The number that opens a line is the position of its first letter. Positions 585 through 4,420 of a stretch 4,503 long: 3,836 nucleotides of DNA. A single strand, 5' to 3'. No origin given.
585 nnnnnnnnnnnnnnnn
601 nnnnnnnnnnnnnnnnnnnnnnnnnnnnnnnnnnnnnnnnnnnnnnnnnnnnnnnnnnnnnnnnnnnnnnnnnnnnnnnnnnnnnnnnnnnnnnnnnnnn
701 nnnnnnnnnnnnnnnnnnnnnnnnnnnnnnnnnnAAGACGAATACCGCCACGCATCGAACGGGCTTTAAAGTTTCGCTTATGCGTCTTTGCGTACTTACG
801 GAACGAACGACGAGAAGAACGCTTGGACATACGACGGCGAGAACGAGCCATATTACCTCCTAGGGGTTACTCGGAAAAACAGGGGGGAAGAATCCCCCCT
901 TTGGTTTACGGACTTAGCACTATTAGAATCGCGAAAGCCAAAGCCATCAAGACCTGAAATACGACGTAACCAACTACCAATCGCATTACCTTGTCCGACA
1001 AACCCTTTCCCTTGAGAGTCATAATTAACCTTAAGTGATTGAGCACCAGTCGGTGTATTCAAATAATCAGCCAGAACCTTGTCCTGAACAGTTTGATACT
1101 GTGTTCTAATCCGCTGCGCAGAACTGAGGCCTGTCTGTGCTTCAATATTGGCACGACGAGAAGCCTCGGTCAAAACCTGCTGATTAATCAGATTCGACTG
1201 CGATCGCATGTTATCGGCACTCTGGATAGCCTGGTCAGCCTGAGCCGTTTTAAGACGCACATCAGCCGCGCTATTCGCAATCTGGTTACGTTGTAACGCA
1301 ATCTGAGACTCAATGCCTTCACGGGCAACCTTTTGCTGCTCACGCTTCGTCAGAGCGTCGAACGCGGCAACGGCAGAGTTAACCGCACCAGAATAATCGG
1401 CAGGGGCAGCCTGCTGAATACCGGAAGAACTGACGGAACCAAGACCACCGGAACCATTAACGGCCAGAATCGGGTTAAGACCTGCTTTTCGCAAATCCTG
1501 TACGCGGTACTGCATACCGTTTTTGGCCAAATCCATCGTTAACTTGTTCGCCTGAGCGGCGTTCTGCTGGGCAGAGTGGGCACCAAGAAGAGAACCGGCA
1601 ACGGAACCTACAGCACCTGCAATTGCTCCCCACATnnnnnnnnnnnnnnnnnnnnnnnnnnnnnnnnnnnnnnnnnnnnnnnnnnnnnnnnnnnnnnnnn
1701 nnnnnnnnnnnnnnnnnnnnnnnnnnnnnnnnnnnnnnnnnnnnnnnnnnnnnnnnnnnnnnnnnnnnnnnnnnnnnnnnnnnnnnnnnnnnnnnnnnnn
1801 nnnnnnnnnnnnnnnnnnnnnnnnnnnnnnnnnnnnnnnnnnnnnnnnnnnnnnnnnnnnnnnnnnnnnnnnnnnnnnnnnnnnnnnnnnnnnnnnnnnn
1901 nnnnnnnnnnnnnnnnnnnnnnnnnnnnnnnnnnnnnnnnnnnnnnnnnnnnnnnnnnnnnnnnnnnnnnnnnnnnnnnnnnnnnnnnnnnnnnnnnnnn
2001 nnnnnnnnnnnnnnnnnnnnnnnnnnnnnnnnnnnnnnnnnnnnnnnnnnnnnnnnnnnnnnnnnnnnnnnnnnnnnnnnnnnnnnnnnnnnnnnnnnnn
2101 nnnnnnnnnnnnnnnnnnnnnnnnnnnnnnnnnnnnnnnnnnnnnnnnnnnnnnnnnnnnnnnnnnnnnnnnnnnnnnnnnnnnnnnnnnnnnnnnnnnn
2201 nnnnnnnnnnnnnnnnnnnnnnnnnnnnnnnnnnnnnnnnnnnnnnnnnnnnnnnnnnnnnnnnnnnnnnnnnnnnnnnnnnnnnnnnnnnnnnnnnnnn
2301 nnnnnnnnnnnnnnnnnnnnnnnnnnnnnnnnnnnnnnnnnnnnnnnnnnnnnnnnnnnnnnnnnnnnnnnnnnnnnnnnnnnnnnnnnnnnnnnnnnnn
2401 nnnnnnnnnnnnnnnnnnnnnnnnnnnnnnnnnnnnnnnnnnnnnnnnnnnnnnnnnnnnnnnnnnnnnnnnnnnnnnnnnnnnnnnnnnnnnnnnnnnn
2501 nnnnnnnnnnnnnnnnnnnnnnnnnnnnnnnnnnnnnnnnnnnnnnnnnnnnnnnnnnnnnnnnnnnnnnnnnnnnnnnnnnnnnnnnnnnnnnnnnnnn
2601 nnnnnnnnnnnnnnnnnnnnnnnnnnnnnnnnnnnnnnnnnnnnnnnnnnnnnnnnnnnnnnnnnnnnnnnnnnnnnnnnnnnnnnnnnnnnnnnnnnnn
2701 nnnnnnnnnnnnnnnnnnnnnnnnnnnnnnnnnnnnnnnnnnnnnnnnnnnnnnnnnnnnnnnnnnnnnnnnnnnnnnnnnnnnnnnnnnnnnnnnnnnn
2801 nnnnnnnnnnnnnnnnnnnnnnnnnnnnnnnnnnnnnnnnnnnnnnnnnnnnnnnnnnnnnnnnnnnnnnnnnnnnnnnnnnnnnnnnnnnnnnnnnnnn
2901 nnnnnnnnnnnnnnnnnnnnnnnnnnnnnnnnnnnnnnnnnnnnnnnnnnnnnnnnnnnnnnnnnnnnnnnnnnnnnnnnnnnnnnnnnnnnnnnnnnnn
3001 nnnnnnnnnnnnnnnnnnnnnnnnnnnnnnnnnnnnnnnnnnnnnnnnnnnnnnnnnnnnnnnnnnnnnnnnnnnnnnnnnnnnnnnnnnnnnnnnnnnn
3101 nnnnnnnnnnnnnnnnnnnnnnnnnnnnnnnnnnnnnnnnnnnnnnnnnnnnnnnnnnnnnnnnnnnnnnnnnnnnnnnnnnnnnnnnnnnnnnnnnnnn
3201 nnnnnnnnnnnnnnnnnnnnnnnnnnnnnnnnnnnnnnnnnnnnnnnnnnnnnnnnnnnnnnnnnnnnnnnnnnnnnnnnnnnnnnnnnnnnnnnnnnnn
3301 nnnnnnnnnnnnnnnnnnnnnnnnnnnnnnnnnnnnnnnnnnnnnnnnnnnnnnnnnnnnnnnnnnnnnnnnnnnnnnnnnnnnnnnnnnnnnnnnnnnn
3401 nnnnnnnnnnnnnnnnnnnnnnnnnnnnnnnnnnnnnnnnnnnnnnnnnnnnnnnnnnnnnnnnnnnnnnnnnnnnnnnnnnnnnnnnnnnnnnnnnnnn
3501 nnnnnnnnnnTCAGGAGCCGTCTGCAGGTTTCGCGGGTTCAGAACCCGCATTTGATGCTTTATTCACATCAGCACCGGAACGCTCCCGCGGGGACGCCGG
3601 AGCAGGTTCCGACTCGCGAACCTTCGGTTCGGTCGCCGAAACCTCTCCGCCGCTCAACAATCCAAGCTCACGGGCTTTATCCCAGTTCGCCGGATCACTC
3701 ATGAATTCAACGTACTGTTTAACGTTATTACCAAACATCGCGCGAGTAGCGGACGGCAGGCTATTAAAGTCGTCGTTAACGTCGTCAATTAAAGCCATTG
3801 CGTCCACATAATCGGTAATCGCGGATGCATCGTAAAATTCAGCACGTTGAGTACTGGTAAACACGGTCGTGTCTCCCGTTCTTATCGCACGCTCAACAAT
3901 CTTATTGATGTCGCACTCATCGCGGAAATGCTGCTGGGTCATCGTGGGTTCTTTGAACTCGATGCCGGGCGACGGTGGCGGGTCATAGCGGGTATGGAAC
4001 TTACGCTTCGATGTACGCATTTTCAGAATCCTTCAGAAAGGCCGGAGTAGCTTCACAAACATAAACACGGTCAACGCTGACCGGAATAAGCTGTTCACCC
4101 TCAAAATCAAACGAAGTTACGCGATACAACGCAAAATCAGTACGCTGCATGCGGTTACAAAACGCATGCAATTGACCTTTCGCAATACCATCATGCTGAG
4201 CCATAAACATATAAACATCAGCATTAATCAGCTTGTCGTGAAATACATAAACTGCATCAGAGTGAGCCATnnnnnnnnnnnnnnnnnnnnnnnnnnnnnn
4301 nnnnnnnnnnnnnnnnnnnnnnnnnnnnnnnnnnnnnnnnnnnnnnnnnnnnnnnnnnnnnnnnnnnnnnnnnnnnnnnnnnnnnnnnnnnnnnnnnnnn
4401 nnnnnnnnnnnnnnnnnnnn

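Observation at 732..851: Unlisted 39-aa arginine-rich ORF (VP8/J-like DNA-packaging protein) tightly coupled to VP2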

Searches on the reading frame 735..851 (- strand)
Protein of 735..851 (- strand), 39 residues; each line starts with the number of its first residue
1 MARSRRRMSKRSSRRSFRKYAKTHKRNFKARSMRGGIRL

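Call 5: search_protein_families(library=phrogs, proteins=[window:735-851:-], max_evalue=1)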
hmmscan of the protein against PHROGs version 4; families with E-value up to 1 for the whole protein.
seq(39 aa): 1 family
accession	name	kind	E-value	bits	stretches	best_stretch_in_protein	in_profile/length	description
phrog_10695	-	unknown function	1.6e-10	41.9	1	3-39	2-39/39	-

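Call 6: search_protein_families(library=pfam, proteins=[window:735-851:-], max_evalue=1)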
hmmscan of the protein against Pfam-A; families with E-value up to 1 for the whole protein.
seq(39 aa): 0 families

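Call 25: search_dna_similar(query=window:735-851:-, collection=phages, mode=protein, max_evalue=10, max_rows=60)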
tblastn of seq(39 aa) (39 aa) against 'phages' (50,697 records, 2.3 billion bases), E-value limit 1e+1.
Records with a match: 60; places in all: 60; records where one place covers at least 80% of the query: 0.
Best place of each record, by identity: >=99% 2; 95-99% 1; 60-80% 43; <60% 14.
By first word of the organism name: Microviridae 27; Blackfly 10; bajarodmic 4; Dulem 4; robinz 3; Escherichia 2; Chifec 2; Apis 2; Gokushovirinae 2; Microvirus 1; and 3 more.
By host as written in the record: Ciona robusta 17; - 13; Austrosimulium ungulatum 10; Petroica australis 3; Peromyscus fraterculus 3; Escherichia sp. MOD1-EC6098 2; Tadarida brasiliensis 2; Varecia variegata 2; and 6 more.
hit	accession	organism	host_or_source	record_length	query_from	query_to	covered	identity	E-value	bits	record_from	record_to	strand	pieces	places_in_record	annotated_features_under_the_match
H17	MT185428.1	Escherichia phage EC6098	Escherichia sp. MOD1-EC6098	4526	19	39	54%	100.0%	1e-5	44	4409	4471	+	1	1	vp8: putative DNA binding protein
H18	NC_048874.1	Escherichia phage EC6098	Escherichia sp. MOD1-EC6098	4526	19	39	54%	100.0%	1e-5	44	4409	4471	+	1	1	vp8: nonstructural protein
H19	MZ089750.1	Microvirus mar4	Marmota flaviventris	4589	19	39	54%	95.2%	2e-5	44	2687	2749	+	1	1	hypothetical protein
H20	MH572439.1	Microviridae sp.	Ciona robusta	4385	19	39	54%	71.4%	1e+0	30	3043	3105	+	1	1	none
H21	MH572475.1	Microviridae sp.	Ciona robusta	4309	19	39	54%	66.7%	3e+0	29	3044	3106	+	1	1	none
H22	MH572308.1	Microviridae sp.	Ciona robusta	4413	22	39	46%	77.8%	2e-1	33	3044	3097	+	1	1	none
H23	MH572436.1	Microviridae sp.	Ciona robusta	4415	22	39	46%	77.8%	2e-1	33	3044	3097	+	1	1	none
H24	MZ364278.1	robinz microvirus RP_136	Petroica australis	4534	21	39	49%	73.7%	2e-1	32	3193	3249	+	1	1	replication initiator protein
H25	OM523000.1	Chifec microvirus UA13_19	Tadarida brasiliensis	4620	21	39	49%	68.4%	1e-1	33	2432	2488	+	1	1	DNA binding protein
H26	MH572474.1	Microviridae sp.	Ciona robusta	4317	21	39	49%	68.4%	4e-1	32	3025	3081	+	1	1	none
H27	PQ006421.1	bajarodmic virus 312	Peromyscus fraterculus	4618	21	39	49%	68.4%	9e-1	30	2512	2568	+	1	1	DNA binding protein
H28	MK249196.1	Blackfly microvirus SF02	Austrosimulium ungulatum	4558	21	39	49%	68.4%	2e+0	30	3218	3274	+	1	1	none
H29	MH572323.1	Microviridae sp.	Ciona robusta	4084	21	39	49%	68.4%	2e+0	29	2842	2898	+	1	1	none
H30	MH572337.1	Microviridae sp.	Ciona robusta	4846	21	39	49%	68.4%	5e+0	29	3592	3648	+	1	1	none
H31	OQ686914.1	Dipodfec virus UOA04_Rod_771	Dipodomys merriami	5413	22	39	46%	72.2%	2e+0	30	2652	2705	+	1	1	hypothetical protein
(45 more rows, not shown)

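Call 28: search_solved_structures(query=window:735-851:-, max_evalue=10, show_alignments=3)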
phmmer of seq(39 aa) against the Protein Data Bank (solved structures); distinct sequences matched with E-value up to 10: 1.
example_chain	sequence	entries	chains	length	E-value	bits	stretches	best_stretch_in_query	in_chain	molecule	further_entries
8des_E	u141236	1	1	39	1.9e-18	66.3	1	1-39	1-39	Putative DNA binding protein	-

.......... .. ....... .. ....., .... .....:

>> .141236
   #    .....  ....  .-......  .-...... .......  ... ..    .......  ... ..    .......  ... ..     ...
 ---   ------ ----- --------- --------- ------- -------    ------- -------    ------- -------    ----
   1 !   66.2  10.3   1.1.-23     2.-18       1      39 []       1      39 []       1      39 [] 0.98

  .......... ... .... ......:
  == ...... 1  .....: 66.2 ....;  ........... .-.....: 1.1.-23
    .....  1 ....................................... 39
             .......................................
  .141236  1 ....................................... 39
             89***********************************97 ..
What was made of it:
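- The peptide is identical to a chain modelled in a cryo-EM virion structure (call 28). The identical 39-aa sequence is a chain of the EC6098 virion entry 8DES (call 28).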

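Call 43: find_related_loci(query=A2, collection=viral_contigs, flank=2500)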
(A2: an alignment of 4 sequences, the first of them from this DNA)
Query A2 (39 aa) in viral_contigs; peptide patterns used: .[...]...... (x = any residue, [..] = any of these).
69 stretches matched a pattern; 40 encode a relative of the query (tblastn E <= 1e-3); 40 distinct loci.
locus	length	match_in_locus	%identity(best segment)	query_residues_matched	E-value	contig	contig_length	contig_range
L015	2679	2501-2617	100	1-39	2e-19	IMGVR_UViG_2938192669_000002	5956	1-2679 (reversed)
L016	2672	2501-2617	100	1-39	2e-19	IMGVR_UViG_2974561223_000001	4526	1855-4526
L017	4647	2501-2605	60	5-39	5e-10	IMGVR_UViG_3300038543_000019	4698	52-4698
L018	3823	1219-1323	63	5-39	1e-9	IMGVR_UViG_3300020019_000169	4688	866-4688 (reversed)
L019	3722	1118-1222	63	5-39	1e-9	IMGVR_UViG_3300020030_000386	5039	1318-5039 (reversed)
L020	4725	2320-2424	60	5-39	2e-9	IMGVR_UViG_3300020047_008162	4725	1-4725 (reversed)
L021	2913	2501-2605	60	5-39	4e-9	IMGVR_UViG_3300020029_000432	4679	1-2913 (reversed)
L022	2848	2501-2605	63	5-39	5e-9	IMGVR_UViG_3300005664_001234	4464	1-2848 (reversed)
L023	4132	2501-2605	57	5-39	3e-8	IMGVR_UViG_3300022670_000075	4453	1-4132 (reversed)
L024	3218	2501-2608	58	5-39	2e-7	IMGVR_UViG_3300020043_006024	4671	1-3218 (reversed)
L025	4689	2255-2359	49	5-39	4e-7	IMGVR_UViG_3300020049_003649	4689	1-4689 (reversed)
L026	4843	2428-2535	58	5-39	4e-7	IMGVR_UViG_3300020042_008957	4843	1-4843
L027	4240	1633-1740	58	5-39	7e-7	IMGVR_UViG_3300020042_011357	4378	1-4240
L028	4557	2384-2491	53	5-39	7e-7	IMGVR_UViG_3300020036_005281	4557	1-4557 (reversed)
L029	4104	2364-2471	53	5-39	9e-7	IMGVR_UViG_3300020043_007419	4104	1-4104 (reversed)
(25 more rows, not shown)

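Call 61: list_cluster_members(proteins=[window:735-851:-])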
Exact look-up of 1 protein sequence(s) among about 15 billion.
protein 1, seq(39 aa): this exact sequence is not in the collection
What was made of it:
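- The exact peptide is absent from the 15-billion-protein collection (call 61).
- Tried and rejected: Exact look-up in the 15-billion-protein collection: absent (call 61).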

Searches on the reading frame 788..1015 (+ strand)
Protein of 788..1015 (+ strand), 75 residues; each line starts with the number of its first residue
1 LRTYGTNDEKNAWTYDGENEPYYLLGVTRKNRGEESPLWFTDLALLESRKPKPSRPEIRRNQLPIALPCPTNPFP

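Call 5: search_protein_families(library=phrogs, proteins=[window:788-1015:+], max_evalue=1)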
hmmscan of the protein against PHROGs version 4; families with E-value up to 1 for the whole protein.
window:788-1015:+ (75 aa): 0 families

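Call 6: search_protein_families(library=pfam, proteins=[window:788-1015:+], max_evalue=1)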
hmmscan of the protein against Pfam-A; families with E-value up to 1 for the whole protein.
window:788-1015:+ (75 aa): 0 families
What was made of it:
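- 788..1015 (+): Antisense 75-aa ORF: spurious. No PHROG or Pfam hit (calls 5, 6).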

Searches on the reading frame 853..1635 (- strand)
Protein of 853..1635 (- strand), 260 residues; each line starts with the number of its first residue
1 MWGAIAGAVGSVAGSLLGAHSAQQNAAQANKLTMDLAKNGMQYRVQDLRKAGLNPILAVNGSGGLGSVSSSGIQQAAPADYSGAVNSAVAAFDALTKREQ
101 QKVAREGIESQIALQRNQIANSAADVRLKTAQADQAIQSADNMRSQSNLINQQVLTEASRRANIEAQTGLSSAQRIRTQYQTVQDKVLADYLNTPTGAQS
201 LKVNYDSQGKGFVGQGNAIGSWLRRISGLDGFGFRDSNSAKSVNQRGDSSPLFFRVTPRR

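Call 5: search_protein_families(library=phrogs, proteins=[window:853-1635:-], max_evalue=1)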
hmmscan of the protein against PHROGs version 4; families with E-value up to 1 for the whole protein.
window:853-1635:- (260 aa): 16 families
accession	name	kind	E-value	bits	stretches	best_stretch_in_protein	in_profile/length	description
phrog_8693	-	tail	2.4e-19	71.3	1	3-179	9-181/258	pilot protein for DNA ejection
phrog_20617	-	tail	2.6e-12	48.4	1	5-164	5-159/200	minor tail protein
phrog_11693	-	tail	5.7e-09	37.4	1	3-163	8-179/228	pilot protein for DNA ejection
phrog_25360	-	unknown function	3.4e-07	31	1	14-147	46-183/316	-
phrog_22637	-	tail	4.6e-07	30.8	1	5-226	15-250/264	pilot protein for DNA ejection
phrog_34605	-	tail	4.7e-07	30.8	1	3-138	10-156/254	minor tail protein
phrog_16516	-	tail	3e-05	25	1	5-118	27-137/186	minor tail protein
phrog_35928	-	tail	4.1e-05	24.4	1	25-97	73-148/172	pilot protein for DNA ejection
phrog_18604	-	tail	0.00029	21.2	2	29-133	112-218/284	minor tail protein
phrog_31272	-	tail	0.00047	20.3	1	139-171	139-171/294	pilot protein for DNA ejection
phrog_5158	-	unknown function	0.00052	20.7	1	42-190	91-247/322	-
phrog_23656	-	head and packaging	0.001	19.8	1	40-96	11-63/175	virion structural protein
phrog_8689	-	tail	0.037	14.7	0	39-174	62-192/327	pilot protein for DNA ejection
phrog_8742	-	tail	0.05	14.1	1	40-153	147-255/287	pilot protein for DNA ejection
phrog_10131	-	unknown function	0.22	12.5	1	27-44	20-37/50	-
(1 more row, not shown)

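Call 6: search_protein_families(library=pfam, proteins=[window:853-1635:-], max_evalue=1)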
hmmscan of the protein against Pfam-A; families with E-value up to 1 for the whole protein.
window:853-1635:- (260 aa): 4 families
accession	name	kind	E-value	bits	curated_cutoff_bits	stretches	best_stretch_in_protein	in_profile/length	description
PF13997.11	YqjK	-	0.0076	17.1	28.1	1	111-149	4-42/73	YqjK-like protein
PF16888.10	YwqH-like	-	0.044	14.5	33.7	1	105-187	5-86/123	YwqH-like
PF16509.11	KORA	-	0.055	14.1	26.7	1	135-200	7-69/84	TrfB plasmid transcriptional repressor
PF00450.28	Peptidase_S10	-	0.079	12.7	21.9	1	117-208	210-300/420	Serine carboxypeptidase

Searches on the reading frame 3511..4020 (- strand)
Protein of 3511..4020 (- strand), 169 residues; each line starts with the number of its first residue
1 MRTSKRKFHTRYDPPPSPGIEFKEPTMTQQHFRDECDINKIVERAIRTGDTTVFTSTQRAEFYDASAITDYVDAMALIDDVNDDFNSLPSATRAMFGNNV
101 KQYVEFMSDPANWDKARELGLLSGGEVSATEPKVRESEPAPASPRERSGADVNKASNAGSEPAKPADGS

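Call 5: search_protein_families(library=phrogs, proteins=[window:3511-4020:-], max_evalue=1)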
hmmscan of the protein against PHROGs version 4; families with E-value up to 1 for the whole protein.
window:3511-4020:- (169 aa): 4 families
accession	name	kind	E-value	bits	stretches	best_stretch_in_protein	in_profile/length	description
phrog_1642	-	head and packaging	1.6e-38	133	1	5-144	3-140/152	virion structural protein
phrog_1068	-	tail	0.069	12.8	1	54-126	475-538/706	tail length tape measure protein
phrog_5109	-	unknown function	0.15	13.5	1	43-65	4-26/68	-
phrog_24439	-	head and packaging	0.18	13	1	70-105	18-50/82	virion structural protein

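Call 6: search_protein_families(library=pfam, proteins=[window:3511-4020:-], max_evalue=1)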
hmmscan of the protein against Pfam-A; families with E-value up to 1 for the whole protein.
window:3511-4020:- (169 aa): 1 family
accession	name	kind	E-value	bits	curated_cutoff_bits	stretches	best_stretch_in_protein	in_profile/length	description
PF09675.16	Chlamy_scaf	-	6.5e-35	120.6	25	1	11-144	2-130/134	Chlamydia-phage Chp2 scaffold (Chlamy_scaf)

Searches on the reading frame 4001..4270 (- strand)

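Call 5: search_protein_families(library=phrogs, proteins=[window:4001-4270:-], max_evalue=1)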
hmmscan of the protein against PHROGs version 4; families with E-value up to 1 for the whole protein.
window:4001-4270:- (89 aa): 1 family
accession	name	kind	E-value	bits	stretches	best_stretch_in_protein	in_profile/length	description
phrog_1670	-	DNA, RNA and nucleotide metabolism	0.00046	21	1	7-84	5-87/96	DNA binding protein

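Call 6: search_protein_families(library=pfam, proteins=[window:4001-4270:-], max_evalue=1)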
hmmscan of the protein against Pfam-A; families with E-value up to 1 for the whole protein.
window:4001-4270:- (89 aa): 1 family
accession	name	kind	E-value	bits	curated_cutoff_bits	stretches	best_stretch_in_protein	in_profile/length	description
PF20577.3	Phage_ORF5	-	0.00041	20.3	27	1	7-73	1-72/75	Phage ORF5 protein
